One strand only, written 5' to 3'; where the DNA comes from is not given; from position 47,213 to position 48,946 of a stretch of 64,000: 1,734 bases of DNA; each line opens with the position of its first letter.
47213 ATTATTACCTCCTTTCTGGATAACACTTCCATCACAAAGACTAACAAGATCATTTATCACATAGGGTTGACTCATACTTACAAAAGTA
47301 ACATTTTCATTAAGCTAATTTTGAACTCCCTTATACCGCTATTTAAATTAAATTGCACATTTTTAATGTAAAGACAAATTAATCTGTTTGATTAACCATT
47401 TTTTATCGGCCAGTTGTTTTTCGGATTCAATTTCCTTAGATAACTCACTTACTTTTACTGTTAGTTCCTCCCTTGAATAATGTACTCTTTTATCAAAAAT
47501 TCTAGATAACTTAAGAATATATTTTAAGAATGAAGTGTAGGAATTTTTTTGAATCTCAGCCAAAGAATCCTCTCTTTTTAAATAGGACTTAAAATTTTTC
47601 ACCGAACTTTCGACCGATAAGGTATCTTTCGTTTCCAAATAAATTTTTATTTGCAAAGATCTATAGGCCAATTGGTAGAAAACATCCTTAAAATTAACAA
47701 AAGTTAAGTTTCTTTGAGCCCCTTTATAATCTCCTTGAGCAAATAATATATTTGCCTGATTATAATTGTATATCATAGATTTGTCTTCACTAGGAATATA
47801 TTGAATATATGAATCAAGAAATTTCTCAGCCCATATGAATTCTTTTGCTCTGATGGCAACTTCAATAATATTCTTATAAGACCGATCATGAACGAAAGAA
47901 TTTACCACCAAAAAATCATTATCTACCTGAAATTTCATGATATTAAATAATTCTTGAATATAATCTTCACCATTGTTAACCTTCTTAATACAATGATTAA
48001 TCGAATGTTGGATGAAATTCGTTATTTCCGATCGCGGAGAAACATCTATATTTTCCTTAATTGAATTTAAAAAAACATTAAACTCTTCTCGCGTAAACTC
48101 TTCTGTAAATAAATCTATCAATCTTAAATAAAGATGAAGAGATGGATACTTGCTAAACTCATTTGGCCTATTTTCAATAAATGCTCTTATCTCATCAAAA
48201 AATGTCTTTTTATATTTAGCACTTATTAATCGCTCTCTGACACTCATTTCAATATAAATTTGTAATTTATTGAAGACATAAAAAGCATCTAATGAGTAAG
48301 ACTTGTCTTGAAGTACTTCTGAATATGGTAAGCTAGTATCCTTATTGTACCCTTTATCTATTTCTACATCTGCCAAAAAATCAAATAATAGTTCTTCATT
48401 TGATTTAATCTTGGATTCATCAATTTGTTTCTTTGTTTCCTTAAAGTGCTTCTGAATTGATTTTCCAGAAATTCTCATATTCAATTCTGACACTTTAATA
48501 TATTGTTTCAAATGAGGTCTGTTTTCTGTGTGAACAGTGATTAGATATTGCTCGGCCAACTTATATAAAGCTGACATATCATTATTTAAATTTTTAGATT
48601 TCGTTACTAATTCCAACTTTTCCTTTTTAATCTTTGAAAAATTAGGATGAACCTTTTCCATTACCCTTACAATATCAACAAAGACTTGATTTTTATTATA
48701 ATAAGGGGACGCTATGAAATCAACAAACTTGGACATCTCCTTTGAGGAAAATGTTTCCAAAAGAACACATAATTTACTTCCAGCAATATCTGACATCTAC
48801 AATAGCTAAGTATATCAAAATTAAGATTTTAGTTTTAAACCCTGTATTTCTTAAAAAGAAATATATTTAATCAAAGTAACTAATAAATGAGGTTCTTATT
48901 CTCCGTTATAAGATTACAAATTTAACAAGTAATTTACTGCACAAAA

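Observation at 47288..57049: Accessory island between murF-alr and the sdh operon: divergent paralog pair, two T9SS cargo genes and three copies of a CTD 3'-end repeat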

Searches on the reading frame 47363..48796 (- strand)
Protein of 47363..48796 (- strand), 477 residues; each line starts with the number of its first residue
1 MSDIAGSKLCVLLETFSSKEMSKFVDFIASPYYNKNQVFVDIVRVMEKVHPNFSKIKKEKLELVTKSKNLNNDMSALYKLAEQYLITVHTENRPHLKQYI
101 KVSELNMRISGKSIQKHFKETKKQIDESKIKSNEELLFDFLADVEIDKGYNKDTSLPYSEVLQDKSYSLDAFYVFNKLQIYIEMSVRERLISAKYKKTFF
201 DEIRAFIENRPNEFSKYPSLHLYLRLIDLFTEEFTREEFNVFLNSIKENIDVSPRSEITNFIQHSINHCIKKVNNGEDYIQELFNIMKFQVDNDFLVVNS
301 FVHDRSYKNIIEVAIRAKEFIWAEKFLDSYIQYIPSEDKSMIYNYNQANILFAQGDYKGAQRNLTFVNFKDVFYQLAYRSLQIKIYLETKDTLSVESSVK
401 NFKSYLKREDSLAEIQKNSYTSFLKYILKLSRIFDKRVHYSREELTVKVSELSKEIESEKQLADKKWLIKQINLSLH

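Call 7: search_protein_families(library=pfam, proteins=[window:47363-48796:-], max_evalue=0.01)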
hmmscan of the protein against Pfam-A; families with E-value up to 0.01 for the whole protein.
window:47363-48796:- (477 aa): 1 family
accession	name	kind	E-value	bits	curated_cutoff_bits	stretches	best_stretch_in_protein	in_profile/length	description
PF08598.16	Sds3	-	0.0071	16.8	25.4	1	411-467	30-86/217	Sds3-like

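Call 8: search_protein_families(library=ncbifam, proteins=[window:47363-48796:-], max_evalue=0.01)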
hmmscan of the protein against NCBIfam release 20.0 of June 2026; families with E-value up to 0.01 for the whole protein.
window:47363-48796:- (477 aa): 0 families

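Call 15: find_homologous_proteins(query=window:47363-48796:-)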
Query window:47363-48796:- (477 aa): 23 proteins with E <= 0.001 among 8000 candidates.
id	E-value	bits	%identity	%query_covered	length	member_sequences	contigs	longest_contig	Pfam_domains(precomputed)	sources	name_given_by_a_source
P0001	0.0e+0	1014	99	100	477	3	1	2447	-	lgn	-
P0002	2.7e-244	829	79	99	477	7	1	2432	-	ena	-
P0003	1.8e-234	797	77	99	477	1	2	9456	-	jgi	jgi:hypothetical protein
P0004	2.4e-234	796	77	100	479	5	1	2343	-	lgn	-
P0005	1.5e-165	570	55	99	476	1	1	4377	-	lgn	-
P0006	6.1e-162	558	57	99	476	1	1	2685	-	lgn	-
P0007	3.7e-161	555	56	99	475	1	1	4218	-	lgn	-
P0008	1.1e-157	544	54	99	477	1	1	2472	-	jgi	jgi:hypothetical protein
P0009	1.2e-157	544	54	99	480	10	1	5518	-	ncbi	-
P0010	1.9e-157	543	54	100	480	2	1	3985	-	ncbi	-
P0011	2.3e-157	543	54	99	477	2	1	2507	-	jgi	jgi:hypothetical protein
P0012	1.9e-156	540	53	99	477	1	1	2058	-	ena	-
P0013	9.6e-156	537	53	99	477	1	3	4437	-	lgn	-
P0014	1.2e-154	534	53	99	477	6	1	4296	-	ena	-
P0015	1.0e-150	521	54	99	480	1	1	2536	-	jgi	jgi:hypothetical protein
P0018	1.4e-125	438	46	99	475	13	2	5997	-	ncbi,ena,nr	ncbi:MAG: hypothetical protein CMD35_02830 [Flavobacteriales bacterium]|nr:hypothetical protein [Fla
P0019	8.9e-122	426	47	99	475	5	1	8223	-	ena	-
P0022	6.2e-22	97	27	98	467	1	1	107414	-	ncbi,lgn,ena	-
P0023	7.4e-15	73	23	98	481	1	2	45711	-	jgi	jgi:hypothetical protein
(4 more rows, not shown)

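Call 16: find_encoding_contigs(protein=P0003, flank=10000, max_places=4)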
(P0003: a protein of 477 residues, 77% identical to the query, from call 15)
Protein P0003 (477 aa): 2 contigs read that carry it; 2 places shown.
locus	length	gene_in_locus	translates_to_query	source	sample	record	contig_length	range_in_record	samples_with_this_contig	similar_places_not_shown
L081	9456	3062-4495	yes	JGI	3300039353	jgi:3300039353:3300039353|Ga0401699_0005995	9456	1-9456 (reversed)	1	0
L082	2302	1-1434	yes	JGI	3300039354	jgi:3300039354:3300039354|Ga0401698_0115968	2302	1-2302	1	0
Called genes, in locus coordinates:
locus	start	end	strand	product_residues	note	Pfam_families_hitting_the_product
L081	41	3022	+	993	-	PF01839:FG-GAP (faint), PF13385:Laminin_G_3, PF18962:Por_Secre_tail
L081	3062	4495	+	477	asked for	-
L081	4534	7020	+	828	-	PF08245:Mur_ligase_M, PF01168:Ala_racemase_N, PF00842:Ala_racemase_C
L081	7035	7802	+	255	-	PF01026:TatD_DNase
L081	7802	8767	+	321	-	-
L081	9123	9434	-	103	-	PF00487:FA_desaturase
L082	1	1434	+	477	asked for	?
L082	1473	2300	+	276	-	?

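Call 17: find_encoding_contigs(protein=P0019, flank=10000, max_places=4)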
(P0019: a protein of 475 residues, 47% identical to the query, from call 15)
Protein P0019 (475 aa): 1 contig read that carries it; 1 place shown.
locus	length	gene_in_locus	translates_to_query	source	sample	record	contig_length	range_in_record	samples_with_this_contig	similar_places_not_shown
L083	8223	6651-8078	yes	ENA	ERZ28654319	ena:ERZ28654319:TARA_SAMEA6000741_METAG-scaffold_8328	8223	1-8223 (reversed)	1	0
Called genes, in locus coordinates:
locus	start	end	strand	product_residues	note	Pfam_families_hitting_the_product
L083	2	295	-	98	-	?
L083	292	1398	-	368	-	PF00155:Aminotran_1_2, PF00266:Aminotran_5, PF01041:DegT_DnrJ_EryC1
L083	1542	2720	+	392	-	PF04413:Glycos_transf_N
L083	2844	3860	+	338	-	PF03951:Gln-synt_N, PF00120:Gln-synt_C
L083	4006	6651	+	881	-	PF03200:Glyco_hydro_63 (faint), PF22422:MGH1-like_GH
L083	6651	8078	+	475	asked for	-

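Call 18: find_encoding_contigs(protein=P0022, flank=10000, max_places=3)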
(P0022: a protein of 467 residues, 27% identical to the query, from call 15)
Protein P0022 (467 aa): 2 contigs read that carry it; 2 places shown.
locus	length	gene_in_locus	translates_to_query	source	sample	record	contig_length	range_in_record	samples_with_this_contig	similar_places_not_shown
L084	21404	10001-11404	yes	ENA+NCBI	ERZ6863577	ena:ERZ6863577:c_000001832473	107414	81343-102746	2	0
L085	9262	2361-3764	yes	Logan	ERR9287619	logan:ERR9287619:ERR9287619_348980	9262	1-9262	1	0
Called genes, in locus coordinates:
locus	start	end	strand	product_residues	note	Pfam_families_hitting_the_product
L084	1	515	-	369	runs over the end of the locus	PF00724:Oxidored_FMN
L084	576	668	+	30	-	-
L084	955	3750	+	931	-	PF06452:CBM9_1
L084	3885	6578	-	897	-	PF26696:PTL_trimer, PF13884:Peptidase_S74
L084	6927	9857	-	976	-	PF24595:DUF7619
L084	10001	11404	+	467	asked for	-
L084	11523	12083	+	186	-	PF07661:MORN_2 (faint)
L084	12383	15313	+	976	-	PF19076:CshA_repeat (faint), PF17803:Cadherin_4, PF17892:Cadherin_5, PF17963:Big_9, PF17892:Cadherin_5, PF20009:GEVED, PF18962:Por_Secre_tail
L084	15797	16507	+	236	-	PF27624:Porph_assoc (faint), PF18962:Por_Secre_tail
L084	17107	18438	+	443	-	PF13393:tRNA-synt_His, PF03129:HGTP_anticodon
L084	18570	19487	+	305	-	PF04227:Indigoidine_A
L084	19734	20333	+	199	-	PF01852:START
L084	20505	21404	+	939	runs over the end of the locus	-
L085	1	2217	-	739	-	?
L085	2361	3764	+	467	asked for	-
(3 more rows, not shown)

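Call 24: find_encoding_contigs(protein=window:47363-48796:-, flank=10000, max_places=6)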
Protein window:47363-48796:- (477 aa): 19 contigs read that carry it; 6 places shown.
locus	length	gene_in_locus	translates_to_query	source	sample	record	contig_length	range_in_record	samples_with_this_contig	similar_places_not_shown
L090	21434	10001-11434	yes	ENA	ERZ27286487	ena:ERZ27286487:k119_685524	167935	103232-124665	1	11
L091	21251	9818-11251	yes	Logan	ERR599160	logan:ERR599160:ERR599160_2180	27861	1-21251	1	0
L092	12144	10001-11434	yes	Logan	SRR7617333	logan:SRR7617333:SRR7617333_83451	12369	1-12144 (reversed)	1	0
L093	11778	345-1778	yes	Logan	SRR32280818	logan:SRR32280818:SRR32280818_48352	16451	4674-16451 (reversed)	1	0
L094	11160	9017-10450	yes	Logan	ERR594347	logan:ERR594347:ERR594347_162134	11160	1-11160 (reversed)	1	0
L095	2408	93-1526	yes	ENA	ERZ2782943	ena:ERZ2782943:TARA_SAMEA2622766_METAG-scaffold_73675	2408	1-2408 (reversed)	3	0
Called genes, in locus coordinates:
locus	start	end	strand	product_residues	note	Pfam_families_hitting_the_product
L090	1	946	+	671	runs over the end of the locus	PF00890:FAD_binding_2, PF01266:DAO (faint), PF07992:Pyr_redox_2 (faint), PF02910:Succ_DH_flav_C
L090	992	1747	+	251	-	PF13085:Fer2_3, PF13187:Fer4_9 (faint), PF13183:Fer4_8, PF12838:Fer4_7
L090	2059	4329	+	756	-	PF13517:FG-GAP_3, PF01839:FG-GAP, PF18962:Por_Secre_tail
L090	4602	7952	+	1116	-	PF18962:Por_Secre_tail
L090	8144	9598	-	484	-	-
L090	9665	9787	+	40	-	-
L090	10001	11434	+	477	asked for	-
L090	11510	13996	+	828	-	PF08245:Mur_ligase_M, PF01168:Ala_racemase_N, PF00842:Ala_racemase_C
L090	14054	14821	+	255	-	PF01026:TatD_DNase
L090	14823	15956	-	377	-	PF00487:FA_desaturase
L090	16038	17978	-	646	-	PF13292:DXP_synthase_N, PF02779:Transket_pyr, PF02780:Transketolase_C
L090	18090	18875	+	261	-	-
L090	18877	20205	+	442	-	PF02321:OEP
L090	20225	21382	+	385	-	PF25917:BSH_RND (weak), PF25973:BSH_CzcB, PF25893:HH_CzcB, PF25954:Beta-barrel_RND_2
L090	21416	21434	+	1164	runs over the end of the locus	PF00873:ACR_tran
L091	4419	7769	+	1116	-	PF18962:Por_Secre_tail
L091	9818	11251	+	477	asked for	-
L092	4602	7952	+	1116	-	PF18962:Por_Secre_tail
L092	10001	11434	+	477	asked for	-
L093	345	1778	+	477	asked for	-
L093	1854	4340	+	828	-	PF08245:Mur_ligase_M, PF01168:Ala_racemase_N, PF00842:Ala_racemase_C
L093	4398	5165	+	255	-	PF01026:TatD_DNase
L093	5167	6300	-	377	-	PF00487:FA_desaturase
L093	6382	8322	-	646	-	PF13292:DXP_synthase_N, PF02779:Transket_pyr, PF02780:Transketolase_C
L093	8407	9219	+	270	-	-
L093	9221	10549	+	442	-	PF02321:OEP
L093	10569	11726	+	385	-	PF25917:BSH_RND (weak), PF25973:BSH_CzcB, PF25893:HH_CzcB, PF25954:Beta-barrel_RND_2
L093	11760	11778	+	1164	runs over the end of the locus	PF00873:ACR_tran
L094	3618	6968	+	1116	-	PF18962:Por_Secre_tail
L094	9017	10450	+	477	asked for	-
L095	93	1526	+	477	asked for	-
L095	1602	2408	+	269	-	?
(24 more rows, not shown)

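Call 29: find_related_loci(query=A2, collection=metagenome_contigs, flank=10000)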
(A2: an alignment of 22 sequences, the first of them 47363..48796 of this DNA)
Query A2 (477 aa) in metagenome_contigs; peptide patterns used: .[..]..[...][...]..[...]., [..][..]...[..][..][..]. (x = any residue, [..] = any of these).
464 stretches matched a pattern; 176 encode a relative of the query (tblastn E <= 1e-3); the best 80 are kept; 80 distinct loci.
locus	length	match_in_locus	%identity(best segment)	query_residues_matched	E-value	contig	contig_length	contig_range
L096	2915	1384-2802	79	1-473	0e+0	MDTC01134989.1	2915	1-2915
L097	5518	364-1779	54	1-472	3e-172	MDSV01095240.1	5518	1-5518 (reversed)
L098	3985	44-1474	54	1-477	7e-175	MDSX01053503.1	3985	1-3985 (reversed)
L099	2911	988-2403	47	1-472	4e-142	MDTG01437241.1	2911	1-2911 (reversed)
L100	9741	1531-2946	46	1-472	2e-134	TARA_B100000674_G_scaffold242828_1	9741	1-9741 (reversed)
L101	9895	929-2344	46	1-472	3e-128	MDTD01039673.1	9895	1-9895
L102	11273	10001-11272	47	1-424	8e-123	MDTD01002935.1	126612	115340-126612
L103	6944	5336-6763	37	3-471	4e-95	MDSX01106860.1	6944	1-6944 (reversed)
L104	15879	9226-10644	52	1-473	2e-165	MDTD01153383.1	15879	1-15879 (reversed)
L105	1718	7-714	51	237-472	3e-71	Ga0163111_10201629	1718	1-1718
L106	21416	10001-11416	27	1-473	9e-52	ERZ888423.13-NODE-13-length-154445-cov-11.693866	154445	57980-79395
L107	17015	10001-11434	28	4-472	3e-51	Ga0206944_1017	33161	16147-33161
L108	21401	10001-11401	29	2-469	9e-51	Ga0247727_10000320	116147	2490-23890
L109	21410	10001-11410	27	1-471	7e-51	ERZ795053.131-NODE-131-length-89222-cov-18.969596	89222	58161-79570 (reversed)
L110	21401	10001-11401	26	16-473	9e-48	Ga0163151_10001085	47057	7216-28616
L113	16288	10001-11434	27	4-473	8e-47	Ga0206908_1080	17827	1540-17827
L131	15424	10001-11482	26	4-473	5e-42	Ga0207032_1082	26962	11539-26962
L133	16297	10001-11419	23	8-472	1e-41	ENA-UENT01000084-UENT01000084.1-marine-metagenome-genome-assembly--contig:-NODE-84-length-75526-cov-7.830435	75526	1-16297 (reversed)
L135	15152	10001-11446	26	1-473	2e-41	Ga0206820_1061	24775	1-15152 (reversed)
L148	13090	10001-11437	24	4-473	6e-38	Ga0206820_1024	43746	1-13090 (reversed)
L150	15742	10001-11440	26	7-476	2e-42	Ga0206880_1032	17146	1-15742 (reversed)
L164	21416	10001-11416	25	2-476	1e-34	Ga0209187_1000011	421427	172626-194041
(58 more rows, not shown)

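Call 40: search_protein_representatives(alignment_id=A2)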
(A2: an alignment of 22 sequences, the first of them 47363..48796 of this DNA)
Query: 22 sequences, 476 profile positions. Proteins with E-value up to 0.001 (for the whole library): 11390; up to 1e-10: 9475; up to 1e-30: 5705. The best 150 are listed.
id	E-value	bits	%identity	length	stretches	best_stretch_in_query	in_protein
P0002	1.4e-211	719.9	-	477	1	1-475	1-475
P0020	7.0e-169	579.1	-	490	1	3-475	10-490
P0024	6.5e-168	576.0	-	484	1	3-474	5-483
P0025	9.1e-120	417.2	-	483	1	4-475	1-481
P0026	4.2e-119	415.0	-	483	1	1-475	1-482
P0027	1.2e-117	410.2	-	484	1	4-475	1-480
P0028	2.3e-116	405.9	-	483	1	4-475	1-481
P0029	4.2e-114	398.5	-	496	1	3-475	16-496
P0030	1.8e-113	396.4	-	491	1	5-475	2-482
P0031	2.5e-112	392.7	-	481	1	4-475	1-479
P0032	4.6e-112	391.8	-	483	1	4-475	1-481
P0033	1.4e-111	390.2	-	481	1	4-475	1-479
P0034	7.5e-111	387.8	-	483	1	4-475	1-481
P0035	1.2e-110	387.1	-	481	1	4-474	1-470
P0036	3.0e-110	385.8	-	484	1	7-475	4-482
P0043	1.4e-107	377.0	-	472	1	4-475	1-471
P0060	8.3e-104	364.6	-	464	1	19-475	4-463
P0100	3.7e-99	349.2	-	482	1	4-475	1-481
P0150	3.2e-96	339.6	-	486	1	5-475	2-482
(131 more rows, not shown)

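Call 42: search_protein_families(library=pfam, proteins=[P0025, P0030, P0043, P0060, P0100, P0150, P0022, P0023], max_evalue=0.1)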
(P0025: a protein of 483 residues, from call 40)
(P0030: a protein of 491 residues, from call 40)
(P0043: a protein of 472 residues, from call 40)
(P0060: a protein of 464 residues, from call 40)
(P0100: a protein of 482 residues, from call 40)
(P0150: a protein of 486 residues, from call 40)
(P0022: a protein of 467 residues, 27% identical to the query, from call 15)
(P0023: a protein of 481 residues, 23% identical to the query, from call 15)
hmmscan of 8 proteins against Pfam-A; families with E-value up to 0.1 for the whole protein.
P0025 (483 aa): 0 families

P0030 (491 aa): 1 family
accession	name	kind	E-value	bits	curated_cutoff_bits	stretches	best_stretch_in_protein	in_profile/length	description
PF23101.1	Zf-C2H2_ZNF451_1st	-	0.039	14.3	27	0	75-91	11-27/33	First Zinc fingers C2H2 type, ZNF451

P0043 (472 aa): 0 families

P0060 (464 aa): 4 families
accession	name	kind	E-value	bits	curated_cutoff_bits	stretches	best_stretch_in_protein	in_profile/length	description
PF00515.34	TPR_1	-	0.00074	19.7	27.8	1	339-360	5-26/34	Tetratricopeptide repeat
PF23431.1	BROMI_N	-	0.0089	16.5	25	1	194-242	2-51/127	Broad-minded protein N-terminal domain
PF07720.18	TPR_3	-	0.0094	16.5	20.7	1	337-359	3-24/34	Tetratricopeptide repeat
PF07719.23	TPR_2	-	0.029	14.9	27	1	339-361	5-27/34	Tetratricopeptide repeat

P0100 (482 aa): 0 families

P0150 (486 aa): 1 family
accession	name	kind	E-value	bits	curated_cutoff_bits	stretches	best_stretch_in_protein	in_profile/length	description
PF07719.23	TPR_2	-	0.047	14.3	27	0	350-371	3-24/34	Tetratricopeptide repeat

P0022 (467 aa): 1 family
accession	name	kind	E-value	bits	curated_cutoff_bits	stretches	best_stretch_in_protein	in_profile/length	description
PF24862.1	SUS_EPBD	-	0.031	15.2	27.7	0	84-146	23-78/88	Sucrose synthase EPBD domain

P0023 (481 aa): 0 families

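Call 43: search_protein_families(library=ncbifam, proteins=[P0025, P0030, P0043, P0060, P0100, P0150, P0022, P0023], max_evalue=0.1)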
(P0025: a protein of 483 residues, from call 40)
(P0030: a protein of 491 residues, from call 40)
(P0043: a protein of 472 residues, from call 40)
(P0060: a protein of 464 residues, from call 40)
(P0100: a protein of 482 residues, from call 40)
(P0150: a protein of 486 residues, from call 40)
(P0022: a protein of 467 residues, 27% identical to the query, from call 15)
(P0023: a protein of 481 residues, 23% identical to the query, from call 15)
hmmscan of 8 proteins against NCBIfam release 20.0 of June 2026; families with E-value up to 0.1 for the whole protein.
P0025 (483 aa): 0 families

P0030 (491 aa): 0 families

P0043 (472 aa): 1 family
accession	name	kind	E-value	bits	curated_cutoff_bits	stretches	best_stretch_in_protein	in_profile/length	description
NF038153.1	lant_leader_L1a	domain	0.034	14.3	22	0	292-308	4-20/32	class I lanthipeptide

P0060 (464 aa): 0 families

P0100 (482 aa): 0 families

P0150 (486 aa): 0 families

P0022 (467 aa): 0 families

P0023 (481 aa): 0 families

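Call 44: search_solved_structures(query=A2, max_evalue=1)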
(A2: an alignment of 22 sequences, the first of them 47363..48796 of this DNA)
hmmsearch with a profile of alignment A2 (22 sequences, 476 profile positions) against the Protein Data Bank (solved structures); distinct sequences matched with E-value up to 1: 0.

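Call 45: predict_structure(alignment_id=A2)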
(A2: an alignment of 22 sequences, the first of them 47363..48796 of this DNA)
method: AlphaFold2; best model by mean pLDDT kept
length: 477 residues; sequences in the alignment: 22
mean_pLDDT: 88.4   pTM: 0.74
mean pLDDT of the five models: 88.4, 85.7, 85.4, 84.2, 83.2
residues with pLDDT >= 90: 215; 70-90: 251; 50-70: 10; < 50: 1
segments of 3 or more residues with pLDDT < 50: none
pLDDT, mean of each block of 10 residues (from residue 1): 80 92 95 92 94 88 91 94 91 83 81 81 80 85 90 85 91 91 83 83 90 82 83 79 87 83 89 86 95 87 91 96 96 88 96 95 89 91 93 92 93 90 94 86 88 89 87 77
secondary structure, 60 per line:
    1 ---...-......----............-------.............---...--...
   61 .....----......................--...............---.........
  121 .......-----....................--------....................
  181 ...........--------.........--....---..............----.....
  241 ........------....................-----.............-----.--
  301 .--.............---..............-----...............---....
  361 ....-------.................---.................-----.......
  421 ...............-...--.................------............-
elements in order: H8-13 H18-29 H37-49 H58-65 H70-91 H94-108 H112-127 H133-152 H161-191 H200-208 H211-214 H218-231 H236-248 H255-274 H280-292 H304-316 H320-333 H339-353 H357-364 H372-388 H392-408 H414-435 H442-458 H465-476
